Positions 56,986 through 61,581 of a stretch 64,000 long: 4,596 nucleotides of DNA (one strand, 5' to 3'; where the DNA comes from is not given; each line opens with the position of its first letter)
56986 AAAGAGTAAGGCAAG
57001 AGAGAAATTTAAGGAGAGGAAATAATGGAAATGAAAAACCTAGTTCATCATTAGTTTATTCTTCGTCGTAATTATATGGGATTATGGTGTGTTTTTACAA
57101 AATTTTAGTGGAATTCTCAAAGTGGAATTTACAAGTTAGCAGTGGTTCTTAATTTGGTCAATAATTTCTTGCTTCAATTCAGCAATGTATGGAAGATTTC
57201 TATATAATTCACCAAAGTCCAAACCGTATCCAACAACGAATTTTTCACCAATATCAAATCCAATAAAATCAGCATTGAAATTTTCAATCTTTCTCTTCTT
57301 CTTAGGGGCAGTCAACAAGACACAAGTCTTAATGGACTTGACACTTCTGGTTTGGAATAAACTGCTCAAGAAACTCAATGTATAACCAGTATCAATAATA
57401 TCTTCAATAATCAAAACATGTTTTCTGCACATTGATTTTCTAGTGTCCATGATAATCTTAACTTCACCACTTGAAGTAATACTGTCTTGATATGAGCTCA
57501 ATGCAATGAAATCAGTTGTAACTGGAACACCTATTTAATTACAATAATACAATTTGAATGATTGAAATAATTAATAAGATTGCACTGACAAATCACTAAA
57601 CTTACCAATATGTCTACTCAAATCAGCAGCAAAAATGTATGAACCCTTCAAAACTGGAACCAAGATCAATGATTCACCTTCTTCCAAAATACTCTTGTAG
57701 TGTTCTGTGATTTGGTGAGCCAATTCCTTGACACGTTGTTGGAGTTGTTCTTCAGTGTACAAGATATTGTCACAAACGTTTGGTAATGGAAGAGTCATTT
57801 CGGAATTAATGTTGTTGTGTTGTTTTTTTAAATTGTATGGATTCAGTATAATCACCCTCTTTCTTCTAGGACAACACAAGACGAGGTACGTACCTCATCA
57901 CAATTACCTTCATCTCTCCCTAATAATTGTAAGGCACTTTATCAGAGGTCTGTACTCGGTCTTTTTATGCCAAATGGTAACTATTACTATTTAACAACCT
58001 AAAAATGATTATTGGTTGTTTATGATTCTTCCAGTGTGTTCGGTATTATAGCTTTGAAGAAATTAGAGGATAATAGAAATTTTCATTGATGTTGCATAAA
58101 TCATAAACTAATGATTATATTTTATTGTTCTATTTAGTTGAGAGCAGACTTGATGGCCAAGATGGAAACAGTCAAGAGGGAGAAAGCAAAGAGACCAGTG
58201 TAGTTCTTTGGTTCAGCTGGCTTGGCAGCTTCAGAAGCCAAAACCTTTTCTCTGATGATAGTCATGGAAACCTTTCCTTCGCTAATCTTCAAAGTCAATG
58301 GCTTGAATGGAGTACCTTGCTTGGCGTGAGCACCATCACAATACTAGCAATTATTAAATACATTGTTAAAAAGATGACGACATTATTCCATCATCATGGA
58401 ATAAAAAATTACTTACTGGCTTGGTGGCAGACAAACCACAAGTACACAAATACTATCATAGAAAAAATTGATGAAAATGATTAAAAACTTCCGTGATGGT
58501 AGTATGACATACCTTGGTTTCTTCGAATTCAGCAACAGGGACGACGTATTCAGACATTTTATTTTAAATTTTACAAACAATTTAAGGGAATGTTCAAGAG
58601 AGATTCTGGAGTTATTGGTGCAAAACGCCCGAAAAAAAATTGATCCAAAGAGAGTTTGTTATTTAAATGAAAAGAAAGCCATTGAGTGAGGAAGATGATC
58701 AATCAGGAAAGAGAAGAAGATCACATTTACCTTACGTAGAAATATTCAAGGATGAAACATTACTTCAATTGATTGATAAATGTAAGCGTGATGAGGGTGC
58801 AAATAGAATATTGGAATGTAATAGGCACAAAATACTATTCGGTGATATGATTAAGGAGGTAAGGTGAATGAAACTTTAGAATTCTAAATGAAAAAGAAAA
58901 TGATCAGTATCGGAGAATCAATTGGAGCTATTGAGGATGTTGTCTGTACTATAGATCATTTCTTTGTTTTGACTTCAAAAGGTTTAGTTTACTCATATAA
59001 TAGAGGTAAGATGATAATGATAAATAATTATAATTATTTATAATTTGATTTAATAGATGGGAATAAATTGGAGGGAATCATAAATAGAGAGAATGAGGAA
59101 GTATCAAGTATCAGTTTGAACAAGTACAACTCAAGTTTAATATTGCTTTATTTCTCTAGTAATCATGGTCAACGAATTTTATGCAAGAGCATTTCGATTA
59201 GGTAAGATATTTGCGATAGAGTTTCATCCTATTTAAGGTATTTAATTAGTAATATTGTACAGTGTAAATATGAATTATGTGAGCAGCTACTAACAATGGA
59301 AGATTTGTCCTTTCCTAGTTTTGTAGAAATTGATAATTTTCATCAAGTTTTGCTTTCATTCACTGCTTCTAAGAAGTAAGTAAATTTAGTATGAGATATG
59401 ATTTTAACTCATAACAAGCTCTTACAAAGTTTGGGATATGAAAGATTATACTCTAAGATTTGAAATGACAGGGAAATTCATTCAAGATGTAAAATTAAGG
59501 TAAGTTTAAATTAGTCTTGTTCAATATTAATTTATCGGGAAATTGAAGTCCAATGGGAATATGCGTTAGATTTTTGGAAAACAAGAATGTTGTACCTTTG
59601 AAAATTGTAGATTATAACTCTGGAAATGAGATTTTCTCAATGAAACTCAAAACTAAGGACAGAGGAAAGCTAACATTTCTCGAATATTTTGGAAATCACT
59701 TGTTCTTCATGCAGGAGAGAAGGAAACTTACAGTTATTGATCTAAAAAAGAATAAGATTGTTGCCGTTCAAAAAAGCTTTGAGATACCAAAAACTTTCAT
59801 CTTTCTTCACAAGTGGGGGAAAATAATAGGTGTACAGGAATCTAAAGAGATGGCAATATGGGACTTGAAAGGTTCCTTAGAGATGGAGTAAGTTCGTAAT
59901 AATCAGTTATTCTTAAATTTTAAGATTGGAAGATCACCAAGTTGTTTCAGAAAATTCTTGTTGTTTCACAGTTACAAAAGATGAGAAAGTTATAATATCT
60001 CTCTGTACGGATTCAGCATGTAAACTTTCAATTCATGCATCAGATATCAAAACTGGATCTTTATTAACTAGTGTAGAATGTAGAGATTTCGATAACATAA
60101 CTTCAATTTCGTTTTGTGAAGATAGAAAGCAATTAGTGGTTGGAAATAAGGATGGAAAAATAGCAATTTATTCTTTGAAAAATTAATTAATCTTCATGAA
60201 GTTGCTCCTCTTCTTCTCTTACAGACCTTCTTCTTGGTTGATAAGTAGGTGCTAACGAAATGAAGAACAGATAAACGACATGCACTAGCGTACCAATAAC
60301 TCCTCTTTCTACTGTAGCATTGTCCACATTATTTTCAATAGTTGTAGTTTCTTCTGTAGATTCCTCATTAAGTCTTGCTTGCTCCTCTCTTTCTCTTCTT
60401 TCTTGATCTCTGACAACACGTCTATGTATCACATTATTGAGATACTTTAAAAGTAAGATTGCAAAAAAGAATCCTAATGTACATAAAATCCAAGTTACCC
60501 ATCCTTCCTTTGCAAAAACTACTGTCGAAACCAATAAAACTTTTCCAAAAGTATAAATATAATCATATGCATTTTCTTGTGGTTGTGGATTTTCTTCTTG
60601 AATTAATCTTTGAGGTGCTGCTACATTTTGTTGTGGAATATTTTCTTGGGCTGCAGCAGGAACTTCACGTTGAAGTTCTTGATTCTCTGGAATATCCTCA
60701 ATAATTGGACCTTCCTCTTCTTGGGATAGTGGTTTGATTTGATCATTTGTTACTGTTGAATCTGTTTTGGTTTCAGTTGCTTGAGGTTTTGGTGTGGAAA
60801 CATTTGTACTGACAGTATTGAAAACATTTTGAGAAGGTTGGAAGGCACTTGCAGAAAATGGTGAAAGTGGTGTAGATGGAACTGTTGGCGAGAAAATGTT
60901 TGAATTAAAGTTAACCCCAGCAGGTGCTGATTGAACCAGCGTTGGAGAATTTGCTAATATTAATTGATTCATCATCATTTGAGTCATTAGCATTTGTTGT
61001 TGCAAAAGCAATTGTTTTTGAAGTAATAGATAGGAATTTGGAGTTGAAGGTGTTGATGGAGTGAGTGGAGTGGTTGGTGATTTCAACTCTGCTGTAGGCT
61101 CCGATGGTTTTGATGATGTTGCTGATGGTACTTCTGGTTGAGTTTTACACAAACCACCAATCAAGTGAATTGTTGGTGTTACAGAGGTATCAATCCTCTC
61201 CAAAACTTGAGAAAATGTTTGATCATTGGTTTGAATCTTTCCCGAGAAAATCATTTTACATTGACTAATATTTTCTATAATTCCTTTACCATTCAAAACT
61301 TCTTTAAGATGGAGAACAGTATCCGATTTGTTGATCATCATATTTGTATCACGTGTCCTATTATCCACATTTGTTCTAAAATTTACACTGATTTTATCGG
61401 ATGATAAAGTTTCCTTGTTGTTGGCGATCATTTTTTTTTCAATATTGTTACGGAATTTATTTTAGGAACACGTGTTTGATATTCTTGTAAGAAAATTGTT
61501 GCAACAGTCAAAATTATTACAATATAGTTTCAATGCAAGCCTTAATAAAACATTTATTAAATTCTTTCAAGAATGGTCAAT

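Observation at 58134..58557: CDGSH iron-sulfur gene with a 36-nt micro-exon and reversed tail-anchored topology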

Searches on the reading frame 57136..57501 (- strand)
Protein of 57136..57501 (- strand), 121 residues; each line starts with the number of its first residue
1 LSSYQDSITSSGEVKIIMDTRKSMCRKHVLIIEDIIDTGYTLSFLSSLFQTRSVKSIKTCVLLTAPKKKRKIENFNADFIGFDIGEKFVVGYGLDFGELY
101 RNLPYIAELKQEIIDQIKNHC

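Call 66: search_protein_families(library=pfam, proteins=[window:57136-57501:-], max_evalue=0.01)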
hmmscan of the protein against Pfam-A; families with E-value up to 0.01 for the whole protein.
window:57136-57501:- (121 aa): 1 family
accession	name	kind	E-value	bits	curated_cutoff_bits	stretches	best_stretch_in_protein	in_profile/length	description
PF00156.33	Pribosyltran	-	3.3e-10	39.9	26.3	1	22-96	83-157/158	Phosphoribosyl transferase domain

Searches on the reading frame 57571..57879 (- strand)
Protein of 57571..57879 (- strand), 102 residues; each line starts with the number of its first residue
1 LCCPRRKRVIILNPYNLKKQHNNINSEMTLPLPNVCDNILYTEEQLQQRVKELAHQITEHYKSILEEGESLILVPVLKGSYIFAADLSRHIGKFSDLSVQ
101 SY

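Call 66: search_protein_families(library=pfam, proteins=[window:57571-57879:-], max_evalue=0.01)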
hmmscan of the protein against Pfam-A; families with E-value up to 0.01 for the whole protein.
window:57571-57879:- (102 aa): 1 family
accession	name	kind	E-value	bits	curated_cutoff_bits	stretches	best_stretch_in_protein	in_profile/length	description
PF00156.33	Pribosyltran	-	0.00036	20.3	26.3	1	44-102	9-63/158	Phosphoribosyl transferase domain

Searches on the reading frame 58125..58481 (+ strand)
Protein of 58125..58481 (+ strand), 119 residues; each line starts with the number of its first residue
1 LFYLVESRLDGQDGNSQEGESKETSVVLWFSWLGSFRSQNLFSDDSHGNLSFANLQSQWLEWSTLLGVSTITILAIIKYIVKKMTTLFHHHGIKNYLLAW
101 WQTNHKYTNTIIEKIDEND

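Call 66: search_protein_families(library=pfam, proteins=[window:58125-58481:+], max_evalue=0.01)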
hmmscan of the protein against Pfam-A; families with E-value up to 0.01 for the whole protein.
window:58125-58481:+ (119 aa): 0 families

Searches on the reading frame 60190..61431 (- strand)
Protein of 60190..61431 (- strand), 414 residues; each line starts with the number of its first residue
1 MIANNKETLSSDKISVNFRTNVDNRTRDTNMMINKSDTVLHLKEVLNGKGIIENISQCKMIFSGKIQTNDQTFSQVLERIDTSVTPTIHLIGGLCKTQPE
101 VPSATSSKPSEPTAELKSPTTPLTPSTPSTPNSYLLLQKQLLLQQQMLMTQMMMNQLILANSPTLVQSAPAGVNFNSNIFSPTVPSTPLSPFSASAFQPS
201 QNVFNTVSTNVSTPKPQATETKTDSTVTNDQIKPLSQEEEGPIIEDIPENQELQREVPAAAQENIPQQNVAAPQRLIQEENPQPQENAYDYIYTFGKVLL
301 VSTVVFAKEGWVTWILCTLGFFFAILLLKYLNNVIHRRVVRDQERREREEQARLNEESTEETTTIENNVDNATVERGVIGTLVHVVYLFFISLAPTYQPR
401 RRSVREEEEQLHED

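Call 12: list_cluster_members(proteins=[window:60190-61431:-, window:52359-53447:+, window:51768-52241:+])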
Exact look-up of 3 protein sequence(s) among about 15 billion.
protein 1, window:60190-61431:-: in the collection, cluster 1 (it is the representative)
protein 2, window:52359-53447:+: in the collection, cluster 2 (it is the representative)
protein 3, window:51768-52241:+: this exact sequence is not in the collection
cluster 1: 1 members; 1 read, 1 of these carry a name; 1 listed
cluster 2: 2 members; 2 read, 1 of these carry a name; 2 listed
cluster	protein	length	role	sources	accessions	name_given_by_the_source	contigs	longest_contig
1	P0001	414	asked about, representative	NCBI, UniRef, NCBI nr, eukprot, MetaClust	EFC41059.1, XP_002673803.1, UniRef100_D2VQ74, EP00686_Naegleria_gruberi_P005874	predicted protein [Naegleria gruberi] | Predicted protein n=1 Tax=Naegleria gruberi TaxID=5762 RepID=D2VQ74_NAEGR | uncharacterized protein NAEGRDRAFT_58889 [Naegleria gruberi]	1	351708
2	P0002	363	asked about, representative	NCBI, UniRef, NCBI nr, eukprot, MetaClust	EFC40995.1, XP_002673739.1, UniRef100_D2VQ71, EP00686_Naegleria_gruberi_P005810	predicted protein [Naegleria gruberi] | Predicted protein n=1 Tax=Naegleria gruberi TaxID=5762 RepID=D2VQ71_NAEGR | uncharacterized protein NAEGRDRAFT_71045 [Naegleria gruberi]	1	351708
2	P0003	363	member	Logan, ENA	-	-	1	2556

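Call 14: find_encoding_contigs(protein=P0001, flank=10000, max_places=3)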
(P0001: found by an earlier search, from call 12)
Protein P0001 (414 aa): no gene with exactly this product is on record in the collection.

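Call 15: find_encoding_contigs(protein=P0002, flank=10000, max_places=3)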
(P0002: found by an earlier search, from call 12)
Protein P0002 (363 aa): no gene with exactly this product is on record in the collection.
